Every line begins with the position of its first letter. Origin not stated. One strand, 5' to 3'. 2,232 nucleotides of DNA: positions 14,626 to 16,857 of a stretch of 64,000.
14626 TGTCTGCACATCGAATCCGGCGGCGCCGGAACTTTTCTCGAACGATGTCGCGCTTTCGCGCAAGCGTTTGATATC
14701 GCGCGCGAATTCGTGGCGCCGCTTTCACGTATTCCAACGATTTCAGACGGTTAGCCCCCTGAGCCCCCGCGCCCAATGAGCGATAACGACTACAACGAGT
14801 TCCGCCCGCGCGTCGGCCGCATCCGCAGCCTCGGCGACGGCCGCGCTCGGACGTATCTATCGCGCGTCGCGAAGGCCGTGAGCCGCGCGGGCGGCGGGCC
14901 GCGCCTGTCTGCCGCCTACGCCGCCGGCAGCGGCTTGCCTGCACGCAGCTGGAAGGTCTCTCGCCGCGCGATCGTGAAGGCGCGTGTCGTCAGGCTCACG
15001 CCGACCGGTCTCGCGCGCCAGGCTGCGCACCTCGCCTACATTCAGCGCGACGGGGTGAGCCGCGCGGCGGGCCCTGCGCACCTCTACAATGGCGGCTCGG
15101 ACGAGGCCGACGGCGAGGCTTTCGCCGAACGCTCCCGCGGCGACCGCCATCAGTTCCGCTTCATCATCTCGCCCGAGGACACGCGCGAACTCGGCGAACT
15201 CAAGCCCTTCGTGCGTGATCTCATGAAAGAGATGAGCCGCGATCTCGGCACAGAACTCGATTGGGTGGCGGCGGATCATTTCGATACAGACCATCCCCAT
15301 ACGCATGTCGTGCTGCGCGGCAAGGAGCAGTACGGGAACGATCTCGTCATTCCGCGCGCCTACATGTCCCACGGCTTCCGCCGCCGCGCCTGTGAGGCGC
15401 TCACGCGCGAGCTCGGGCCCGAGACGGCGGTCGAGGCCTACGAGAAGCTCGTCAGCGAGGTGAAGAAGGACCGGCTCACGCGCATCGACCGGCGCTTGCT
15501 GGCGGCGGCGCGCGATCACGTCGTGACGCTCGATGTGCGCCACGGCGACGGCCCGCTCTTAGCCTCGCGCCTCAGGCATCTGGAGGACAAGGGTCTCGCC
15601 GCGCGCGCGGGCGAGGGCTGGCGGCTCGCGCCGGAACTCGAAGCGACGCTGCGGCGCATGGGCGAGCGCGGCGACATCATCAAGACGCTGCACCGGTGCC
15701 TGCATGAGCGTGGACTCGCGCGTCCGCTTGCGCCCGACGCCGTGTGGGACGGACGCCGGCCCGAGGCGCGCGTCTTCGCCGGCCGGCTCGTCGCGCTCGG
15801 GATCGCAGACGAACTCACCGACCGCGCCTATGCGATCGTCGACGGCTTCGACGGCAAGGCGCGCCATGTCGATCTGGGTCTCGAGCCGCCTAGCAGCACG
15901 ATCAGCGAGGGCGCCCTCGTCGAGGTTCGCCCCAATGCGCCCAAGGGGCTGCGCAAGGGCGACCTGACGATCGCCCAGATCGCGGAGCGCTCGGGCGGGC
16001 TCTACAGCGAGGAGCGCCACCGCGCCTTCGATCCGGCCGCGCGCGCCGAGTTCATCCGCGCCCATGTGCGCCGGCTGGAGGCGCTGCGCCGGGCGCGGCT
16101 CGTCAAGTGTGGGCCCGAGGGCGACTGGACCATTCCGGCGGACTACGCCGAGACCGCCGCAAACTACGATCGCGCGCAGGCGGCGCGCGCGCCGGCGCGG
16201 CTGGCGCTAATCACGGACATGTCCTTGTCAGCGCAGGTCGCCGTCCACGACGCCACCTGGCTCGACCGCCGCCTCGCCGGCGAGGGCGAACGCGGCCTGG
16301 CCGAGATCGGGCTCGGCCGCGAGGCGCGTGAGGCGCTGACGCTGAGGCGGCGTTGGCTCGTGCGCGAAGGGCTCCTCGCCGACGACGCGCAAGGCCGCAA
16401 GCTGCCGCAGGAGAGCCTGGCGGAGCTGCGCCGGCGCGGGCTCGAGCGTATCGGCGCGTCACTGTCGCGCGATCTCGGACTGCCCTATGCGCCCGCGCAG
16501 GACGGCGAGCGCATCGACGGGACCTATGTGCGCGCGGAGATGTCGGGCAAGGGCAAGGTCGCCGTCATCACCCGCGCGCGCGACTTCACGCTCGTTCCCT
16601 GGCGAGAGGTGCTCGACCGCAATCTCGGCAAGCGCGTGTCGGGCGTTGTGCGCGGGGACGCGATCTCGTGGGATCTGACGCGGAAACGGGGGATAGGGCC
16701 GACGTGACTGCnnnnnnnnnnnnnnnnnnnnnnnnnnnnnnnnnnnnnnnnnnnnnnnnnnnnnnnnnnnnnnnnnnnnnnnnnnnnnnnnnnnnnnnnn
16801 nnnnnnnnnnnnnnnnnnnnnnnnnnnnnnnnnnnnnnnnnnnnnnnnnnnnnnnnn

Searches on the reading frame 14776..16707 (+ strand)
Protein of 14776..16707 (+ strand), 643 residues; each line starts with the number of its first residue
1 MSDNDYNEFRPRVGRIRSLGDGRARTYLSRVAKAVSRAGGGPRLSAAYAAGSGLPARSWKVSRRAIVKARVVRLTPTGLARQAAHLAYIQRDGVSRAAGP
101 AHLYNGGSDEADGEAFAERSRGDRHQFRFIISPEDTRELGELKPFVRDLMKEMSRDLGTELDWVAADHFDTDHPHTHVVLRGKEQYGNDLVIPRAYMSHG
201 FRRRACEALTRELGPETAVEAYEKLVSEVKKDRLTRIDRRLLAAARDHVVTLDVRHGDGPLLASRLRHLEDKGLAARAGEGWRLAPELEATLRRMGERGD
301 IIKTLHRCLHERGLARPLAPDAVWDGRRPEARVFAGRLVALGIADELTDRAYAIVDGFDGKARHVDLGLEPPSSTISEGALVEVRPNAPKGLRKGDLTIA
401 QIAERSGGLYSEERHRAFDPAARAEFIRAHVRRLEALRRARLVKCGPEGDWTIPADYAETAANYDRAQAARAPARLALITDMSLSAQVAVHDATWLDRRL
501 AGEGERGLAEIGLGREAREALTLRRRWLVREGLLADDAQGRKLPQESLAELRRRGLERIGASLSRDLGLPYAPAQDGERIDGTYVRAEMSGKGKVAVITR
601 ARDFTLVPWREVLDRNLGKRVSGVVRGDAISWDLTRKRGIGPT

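Call 52: search_protein_families(library=pfam, proteins=[window:14776-16707:+], max_evalue=0.0001)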
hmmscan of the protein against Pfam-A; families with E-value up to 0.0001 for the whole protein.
window:14776-16707:+ (643 aa): 2 families
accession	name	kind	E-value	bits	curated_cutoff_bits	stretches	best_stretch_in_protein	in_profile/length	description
PF11843.13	DUF3363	-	6.8e-113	378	28.4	1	263-641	2-375/375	Protein of unknown function (DUF3363)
PF03432.20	Relaxase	-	9.6e-05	23.1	24.6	0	131-181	50-99/132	MobA/VirD2-like, nuclease domain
